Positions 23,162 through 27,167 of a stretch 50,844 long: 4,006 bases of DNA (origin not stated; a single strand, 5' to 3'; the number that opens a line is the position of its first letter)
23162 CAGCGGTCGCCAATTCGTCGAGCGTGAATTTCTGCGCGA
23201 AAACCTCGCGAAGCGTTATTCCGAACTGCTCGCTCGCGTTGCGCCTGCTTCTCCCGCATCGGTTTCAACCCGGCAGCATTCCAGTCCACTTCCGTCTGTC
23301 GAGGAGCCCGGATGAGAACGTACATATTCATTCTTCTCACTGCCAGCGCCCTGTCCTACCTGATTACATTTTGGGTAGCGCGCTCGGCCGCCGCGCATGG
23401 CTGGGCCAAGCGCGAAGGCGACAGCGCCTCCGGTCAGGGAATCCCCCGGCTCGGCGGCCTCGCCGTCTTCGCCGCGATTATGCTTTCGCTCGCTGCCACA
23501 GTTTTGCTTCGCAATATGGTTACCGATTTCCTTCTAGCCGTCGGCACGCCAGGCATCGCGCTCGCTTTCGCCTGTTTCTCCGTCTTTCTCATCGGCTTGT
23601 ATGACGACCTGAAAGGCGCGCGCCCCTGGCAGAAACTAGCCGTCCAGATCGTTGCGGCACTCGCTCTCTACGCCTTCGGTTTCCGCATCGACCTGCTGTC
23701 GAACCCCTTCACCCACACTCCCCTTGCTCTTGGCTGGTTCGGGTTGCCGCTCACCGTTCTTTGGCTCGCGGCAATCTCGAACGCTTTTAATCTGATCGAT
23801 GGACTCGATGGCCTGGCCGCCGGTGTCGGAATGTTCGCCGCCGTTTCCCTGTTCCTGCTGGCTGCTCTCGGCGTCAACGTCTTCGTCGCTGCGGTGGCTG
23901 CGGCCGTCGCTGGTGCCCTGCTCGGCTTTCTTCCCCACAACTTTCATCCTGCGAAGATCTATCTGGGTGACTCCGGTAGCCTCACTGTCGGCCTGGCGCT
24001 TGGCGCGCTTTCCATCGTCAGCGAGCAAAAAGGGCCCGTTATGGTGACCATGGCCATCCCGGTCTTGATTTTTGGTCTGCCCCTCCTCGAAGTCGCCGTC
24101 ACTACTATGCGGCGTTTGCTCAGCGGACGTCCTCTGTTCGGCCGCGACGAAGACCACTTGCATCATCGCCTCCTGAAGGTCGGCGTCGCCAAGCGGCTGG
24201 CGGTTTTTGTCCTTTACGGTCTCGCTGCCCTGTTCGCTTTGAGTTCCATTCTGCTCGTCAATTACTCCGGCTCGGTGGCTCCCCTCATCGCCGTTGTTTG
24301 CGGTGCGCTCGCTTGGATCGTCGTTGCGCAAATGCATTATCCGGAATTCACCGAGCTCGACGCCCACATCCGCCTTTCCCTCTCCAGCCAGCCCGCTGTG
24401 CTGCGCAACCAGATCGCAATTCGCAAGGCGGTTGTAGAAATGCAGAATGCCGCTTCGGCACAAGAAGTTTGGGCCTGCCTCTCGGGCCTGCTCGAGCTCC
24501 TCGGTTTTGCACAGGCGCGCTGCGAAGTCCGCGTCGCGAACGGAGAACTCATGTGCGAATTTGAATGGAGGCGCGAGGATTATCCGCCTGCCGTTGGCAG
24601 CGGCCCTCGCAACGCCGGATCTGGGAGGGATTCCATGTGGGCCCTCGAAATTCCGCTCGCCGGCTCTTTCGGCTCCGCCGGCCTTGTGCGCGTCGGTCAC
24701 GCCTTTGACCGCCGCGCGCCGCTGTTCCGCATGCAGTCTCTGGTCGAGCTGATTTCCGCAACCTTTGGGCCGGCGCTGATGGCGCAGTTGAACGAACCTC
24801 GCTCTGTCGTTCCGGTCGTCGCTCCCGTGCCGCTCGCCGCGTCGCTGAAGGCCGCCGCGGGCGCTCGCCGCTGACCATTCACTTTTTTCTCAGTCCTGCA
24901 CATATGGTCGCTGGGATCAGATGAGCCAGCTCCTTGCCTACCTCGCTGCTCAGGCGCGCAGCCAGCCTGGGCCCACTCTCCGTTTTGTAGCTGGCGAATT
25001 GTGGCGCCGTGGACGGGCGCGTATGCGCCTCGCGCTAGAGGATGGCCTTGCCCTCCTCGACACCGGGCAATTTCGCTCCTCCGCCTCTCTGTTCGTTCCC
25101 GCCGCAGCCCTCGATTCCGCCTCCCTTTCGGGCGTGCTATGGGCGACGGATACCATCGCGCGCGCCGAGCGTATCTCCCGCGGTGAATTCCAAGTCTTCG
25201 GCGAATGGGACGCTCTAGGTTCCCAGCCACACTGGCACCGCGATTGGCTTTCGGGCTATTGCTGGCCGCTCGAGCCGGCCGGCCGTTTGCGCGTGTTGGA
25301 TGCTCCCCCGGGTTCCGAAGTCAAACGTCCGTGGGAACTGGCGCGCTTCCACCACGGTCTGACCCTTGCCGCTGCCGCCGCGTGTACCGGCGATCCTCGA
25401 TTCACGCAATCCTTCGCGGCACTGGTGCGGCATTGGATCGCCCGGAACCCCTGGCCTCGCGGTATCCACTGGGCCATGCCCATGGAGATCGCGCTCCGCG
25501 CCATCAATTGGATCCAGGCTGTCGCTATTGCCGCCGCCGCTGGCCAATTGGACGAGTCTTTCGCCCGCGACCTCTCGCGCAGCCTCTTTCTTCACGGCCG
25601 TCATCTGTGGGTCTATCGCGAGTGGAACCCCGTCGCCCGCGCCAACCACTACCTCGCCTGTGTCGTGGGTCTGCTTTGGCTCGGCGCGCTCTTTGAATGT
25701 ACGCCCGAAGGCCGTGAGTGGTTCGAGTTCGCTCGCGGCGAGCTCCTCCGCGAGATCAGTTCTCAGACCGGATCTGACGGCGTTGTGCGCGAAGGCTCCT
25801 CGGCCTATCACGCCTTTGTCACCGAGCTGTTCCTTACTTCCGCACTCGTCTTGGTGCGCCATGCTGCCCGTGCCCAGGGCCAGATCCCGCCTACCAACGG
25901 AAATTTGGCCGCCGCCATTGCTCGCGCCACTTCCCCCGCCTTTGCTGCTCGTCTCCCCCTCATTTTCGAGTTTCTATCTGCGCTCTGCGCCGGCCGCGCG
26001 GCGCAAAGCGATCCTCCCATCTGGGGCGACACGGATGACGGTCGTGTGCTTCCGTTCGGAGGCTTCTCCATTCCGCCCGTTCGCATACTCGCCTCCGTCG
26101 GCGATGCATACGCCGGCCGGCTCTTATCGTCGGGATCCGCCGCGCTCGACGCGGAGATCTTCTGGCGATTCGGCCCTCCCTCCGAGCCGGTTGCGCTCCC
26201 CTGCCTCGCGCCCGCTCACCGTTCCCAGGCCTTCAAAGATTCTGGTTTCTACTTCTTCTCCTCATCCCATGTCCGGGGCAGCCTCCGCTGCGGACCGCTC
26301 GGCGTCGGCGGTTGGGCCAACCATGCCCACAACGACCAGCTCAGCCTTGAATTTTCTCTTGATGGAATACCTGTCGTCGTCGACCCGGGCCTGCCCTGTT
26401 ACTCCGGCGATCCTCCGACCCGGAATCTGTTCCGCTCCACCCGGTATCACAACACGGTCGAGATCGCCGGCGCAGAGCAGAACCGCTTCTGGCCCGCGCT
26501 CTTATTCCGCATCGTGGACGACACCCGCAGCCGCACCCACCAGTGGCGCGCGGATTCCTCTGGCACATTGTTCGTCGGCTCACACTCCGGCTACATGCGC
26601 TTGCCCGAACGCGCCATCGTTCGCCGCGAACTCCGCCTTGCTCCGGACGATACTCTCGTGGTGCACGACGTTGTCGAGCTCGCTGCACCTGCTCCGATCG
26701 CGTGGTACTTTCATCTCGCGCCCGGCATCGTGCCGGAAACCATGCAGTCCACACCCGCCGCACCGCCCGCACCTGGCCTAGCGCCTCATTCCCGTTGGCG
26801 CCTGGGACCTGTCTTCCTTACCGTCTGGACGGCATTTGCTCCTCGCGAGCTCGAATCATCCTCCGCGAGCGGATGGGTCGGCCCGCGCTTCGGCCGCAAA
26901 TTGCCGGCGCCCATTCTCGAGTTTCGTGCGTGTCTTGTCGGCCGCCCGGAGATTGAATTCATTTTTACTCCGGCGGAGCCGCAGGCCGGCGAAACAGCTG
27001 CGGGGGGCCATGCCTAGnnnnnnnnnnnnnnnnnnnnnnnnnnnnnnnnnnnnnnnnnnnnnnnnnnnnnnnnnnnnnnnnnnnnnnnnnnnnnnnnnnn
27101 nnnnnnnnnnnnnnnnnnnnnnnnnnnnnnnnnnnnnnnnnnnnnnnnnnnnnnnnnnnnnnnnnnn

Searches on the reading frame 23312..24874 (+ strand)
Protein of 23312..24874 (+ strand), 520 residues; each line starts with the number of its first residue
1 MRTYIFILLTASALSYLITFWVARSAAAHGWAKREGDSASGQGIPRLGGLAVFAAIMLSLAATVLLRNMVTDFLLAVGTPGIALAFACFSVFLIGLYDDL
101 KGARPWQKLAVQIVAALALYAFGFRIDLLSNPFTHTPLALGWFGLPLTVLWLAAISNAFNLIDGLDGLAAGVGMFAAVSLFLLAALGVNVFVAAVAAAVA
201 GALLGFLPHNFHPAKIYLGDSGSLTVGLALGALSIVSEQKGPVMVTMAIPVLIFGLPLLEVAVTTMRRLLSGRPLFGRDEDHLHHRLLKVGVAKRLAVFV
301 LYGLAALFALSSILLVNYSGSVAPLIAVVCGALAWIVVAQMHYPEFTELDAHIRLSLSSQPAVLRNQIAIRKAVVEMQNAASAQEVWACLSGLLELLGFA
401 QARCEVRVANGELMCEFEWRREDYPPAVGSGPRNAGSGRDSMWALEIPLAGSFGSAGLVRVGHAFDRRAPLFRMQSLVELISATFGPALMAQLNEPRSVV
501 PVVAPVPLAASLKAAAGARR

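Call 5: search_protein_families(library=pfam, proteins=[window:23312-24874:+], max_evalue=0.01)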
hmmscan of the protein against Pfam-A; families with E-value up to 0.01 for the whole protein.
window:23312-24874:+ (520 aa): 1 family
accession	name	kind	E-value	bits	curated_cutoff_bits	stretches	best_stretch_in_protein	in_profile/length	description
PF00953.26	Glycos_transf_4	-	1.9e-39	135.6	27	1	83-237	3-159/160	Glycosyl transferase family 4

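Call 63: search_protein_families(library=ncbifam, proteins=[window:23312-24874:+], max_evalue=0.00001)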
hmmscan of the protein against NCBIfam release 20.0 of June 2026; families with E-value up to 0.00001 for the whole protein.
window:23312-24874:+ (520 aa): 3 families
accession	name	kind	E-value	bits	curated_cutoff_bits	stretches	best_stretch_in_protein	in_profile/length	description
TIGR02380.1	ECA_wecA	exception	2.8e-29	102.3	326.05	1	43-314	39-307/346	UDP-N-acetylglucosamine--undecaprenyl-phosphate N-acetylglucosaminephosphotransferase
TIGR00445.1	mraY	equivalog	1.2e-24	87.4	192.05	1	41-310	32-312/321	phospho-N-acetylmuramoyl-pentapeptide-transferase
NF053644.1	MraY_archaea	equivalog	1.6e-18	67.2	450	1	107-307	152-334/340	pseudomurein biosynthesis MraY family phospho-N-acetylmuramoyl-pentapeptide-transferase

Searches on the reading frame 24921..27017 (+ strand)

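Call 5: search_protein_families(library=pfam, proteins=[window:24921-27017:+], max_evalue=0.01)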
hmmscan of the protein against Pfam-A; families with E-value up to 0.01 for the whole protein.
window:24921-27017:+ (698 aa): 2 families
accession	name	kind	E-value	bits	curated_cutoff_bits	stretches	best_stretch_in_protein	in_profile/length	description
PF07940.18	Hepar_II_III_C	-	2.1e-37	129.3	24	1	432-606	3-170/237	Heparinase II/III-like, C-terminal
PF16889.11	Hepar_II_III_N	-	4.9e-11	43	22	1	138-307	99-269/340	Heparinase II/III N-terminus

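Call 63: search_protein_families(library=ncbifam, proteins=[window:24921-27017:+], max_evalue=0.00001)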
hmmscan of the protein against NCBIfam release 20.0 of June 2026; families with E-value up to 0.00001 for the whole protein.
window:24921-27017:+ (698 aa): 1 family
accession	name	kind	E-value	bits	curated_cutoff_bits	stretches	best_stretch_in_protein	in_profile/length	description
NF045573.1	Hepsulflyase_CFB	equivalog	6.1e-08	31.4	700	0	138-307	128-297/651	heparin-sulfate lyase HepC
